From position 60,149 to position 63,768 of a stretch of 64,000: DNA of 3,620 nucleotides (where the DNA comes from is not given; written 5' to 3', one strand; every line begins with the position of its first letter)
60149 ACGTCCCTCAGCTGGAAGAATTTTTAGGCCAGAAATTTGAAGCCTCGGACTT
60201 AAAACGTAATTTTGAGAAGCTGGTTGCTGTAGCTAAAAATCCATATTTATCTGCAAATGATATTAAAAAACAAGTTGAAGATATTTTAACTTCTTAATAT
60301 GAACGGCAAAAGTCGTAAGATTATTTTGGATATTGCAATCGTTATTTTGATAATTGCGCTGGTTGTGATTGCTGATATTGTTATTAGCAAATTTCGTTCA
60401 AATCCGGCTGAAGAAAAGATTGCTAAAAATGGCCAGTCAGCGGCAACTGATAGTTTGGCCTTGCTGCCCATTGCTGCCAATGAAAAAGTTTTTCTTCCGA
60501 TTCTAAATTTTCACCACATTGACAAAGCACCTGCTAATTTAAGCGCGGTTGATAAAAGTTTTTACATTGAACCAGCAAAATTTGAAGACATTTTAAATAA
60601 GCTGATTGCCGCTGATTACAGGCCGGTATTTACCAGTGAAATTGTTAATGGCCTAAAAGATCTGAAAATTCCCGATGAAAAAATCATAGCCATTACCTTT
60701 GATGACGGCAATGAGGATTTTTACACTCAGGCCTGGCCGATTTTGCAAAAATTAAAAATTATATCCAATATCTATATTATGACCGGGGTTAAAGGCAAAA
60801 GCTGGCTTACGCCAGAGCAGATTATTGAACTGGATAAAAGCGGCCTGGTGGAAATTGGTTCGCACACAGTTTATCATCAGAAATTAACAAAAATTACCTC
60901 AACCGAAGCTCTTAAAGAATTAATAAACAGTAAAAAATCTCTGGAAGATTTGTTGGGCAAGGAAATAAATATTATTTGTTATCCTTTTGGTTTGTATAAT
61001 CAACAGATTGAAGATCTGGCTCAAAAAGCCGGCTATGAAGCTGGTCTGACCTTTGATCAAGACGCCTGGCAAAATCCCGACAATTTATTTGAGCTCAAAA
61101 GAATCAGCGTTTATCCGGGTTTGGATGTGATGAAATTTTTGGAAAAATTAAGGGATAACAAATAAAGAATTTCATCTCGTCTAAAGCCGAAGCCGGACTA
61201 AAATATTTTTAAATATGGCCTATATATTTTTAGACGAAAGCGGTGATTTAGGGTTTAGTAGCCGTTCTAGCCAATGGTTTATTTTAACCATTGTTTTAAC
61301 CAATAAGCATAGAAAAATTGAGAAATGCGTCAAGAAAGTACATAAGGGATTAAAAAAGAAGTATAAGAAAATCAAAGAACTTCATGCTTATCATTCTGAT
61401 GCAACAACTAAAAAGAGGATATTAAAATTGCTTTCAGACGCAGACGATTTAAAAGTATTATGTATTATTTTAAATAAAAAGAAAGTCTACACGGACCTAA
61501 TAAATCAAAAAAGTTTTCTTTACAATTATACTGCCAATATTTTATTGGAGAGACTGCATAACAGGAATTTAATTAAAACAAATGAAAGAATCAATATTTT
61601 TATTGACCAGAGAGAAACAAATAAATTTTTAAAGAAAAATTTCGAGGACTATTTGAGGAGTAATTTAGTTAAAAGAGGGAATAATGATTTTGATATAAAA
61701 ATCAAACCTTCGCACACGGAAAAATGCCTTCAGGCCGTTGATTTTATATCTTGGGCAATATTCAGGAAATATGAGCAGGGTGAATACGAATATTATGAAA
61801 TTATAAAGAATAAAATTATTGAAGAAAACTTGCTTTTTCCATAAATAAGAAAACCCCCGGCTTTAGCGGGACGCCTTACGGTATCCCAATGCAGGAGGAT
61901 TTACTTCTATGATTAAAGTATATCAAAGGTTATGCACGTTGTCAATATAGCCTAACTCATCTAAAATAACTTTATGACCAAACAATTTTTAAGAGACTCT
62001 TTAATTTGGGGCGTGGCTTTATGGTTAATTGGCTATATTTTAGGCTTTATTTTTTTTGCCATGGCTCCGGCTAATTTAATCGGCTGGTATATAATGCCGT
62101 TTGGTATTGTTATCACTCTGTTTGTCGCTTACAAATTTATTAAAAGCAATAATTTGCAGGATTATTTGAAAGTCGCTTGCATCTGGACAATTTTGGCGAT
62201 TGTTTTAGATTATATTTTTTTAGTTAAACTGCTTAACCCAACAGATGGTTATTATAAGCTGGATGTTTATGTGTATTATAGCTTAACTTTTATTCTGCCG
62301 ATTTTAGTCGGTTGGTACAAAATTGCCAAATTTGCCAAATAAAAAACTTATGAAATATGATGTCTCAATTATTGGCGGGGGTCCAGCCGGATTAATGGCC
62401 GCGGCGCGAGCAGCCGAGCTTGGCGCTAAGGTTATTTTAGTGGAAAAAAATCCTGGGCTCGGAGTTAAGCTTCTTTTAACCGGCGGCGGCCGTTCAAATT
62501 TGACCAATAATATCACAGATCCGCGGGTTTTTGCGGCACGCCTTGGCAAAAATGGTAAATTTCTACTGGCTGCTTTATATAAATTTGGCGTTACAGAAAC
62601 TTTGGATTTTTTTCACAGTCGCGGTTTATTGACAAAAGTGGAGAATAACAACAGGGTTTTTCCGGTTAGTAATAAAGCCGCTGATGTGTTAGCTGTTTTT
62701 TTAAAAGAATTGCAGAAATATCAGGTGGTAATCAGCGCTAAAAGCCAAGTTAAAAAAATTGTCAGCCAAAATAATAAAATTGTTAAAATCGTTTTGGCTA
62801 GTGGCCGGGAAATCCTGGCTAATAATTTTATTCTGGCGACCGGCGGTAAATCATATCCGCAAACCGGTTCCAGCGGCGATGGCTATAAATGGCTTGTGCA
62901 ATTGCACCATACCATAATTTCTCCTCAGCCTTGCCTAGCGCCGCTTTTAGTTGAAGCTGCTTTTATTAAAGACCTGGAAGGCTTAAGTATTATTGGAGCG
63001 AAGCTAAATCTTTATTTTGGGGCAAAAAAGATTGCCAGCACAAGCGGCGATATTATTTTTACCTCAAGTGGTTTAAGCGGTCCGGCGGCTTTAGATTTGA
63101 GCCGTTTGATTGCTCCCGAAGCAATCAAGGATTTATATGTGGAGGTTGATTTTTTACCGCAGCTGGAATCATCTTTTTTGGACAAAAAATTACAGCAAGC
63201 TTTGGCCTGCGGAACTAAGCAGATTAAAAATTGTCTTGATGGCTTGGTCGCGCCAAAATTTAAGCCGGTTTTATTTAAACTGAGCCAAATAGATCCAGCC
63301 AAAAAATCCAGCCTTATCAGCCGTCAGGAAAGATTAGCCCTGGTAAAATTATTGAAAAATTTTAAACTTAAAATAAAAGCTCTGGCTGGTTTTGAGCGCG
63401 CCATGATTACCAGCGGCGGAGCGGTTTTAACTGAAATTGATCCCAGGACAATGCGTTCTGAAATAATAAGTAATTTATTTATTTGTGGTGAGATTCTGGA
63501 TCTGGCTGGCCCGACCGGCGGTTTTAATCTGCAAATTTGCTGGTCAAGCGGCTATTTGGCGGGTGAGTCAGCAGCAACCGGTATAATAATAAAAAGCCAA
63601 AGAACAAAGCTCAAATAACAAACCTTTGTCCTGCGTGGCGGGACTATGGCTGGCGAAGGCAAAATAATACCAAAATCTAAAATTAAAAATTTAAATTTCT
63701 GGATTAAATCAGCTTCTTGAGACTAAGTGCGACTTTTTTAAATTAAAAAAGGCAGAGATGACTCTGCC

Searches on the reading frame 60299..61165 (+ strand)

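Call 20: search_protein_families(library=pfam, proteins=[window:60299-61165:+], max_evalue=0.001)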
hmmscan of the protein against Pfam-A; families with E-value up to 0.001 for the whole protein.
window:60299-61165:+ (288 aa): 2 families
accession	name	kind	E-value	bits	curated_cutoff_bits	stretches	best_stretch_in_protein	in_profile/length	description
PF01522.26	Polysacc_deac_1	-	3.7e-26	91.9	23.1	1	125-248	4-123/124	Polysaccharide deacetylase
PF03065.20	Glyco_hydro_57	-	0.00041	20.2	21.2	1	172-251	91-171/291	Glycosyl hydrolase family 57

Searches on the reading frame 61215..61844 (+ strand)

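Call 20: search_protein_families(library=pfam, proteins=[window:61215-61844:+], max_evalue=0.001)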
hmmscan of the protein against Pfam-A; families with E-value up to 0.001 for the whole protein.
window:61215-61844:+ (209 aa): 1 family
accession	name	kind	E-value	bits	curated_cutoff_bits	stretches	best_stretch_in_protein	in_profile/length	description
PF12686.12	DUF3800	-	1.6e-18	68.2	21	1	3-185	1-149/149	Protein of unknown function (DUF3800)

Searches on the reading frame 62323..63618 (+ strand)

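Call 20: search_protein_families(library=pfam, proteins=[window:62323-63618:+], max_evalue=0.001)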
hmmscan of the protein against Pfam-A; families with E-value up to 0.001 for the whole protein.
window:62323-63618:+ (431 aa): 15 families
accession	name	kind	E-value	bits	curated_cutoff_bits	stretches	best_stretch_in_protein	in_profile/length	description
PF03486.20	HI0933_like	-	1.1e-78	264.5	50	1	13-415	2-243/244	HI0933-like protein Rossmann domain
PF22780.1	HI0933_like_1st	-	1.2e-25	90.6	27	1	202-361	1-164/165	HI0933-like protein barrel and H2TH domain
PF12831.13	FAD_oxidored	-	1e-11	45.2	27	1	13-174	1-145/416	FAD dependent oxidoreductase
PF00890.30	FAD_binding_2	-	1.9e-11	44.2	20.4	1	13-177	1-205/414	FAD binding domain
PF07992.20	Pyr_redox_2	-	1.8e-10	41.1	26.1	1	12-180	1-114/291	Pyridine nucleotide-disulphide oxidoreductase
PF01134.28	GIDA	-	9.4e-10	38.5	22.1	1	13-176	1-153/391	Glucose inhibited division protein A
PF01266.30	DAO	-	4.8e-08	33.3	27.9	1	13-47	1-35/353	FAD dependent oxidoreductase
PF05834.18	Lycopene_cycl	-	1.6e-06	27.9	23.4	0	13-46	1-36/380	Lycopene cyclase protein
PF13450.12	NAD_binding_8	-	1.7e-06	28.6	21.9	1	16-47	1-32/68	NAD(P)-binding Rossmann-like domain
PF13738.12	Pyr_redox_3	-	6.3e-06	26.1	30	0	16-43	2-30/305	Pyridine nucleotide-disulphide oxidoreductase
PF01494.25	FAD_binding_3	-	1e-05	25.4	22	1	12-43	2-33/349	FAD binding domain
PF00070.33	Pyr_redox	-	4.6e-05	24.3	22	0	14-46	2-34/82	Pyridine nucleotide-disulphide oxidoreductase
PF13454.12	NAD_binding_9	-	0.00017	22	21.8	0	16-63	2-52/155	FAD-NAD(P)-binding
PF01262.27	AlaDh_PNT_C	-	0.0002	21.3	23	1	13-44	30-61/214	Alanine dehydrogenase/PNT, C-terminal domain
PF01946.23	Thi4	-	0.00063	19.5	26.2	0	8-47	14-54/235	Thi4 family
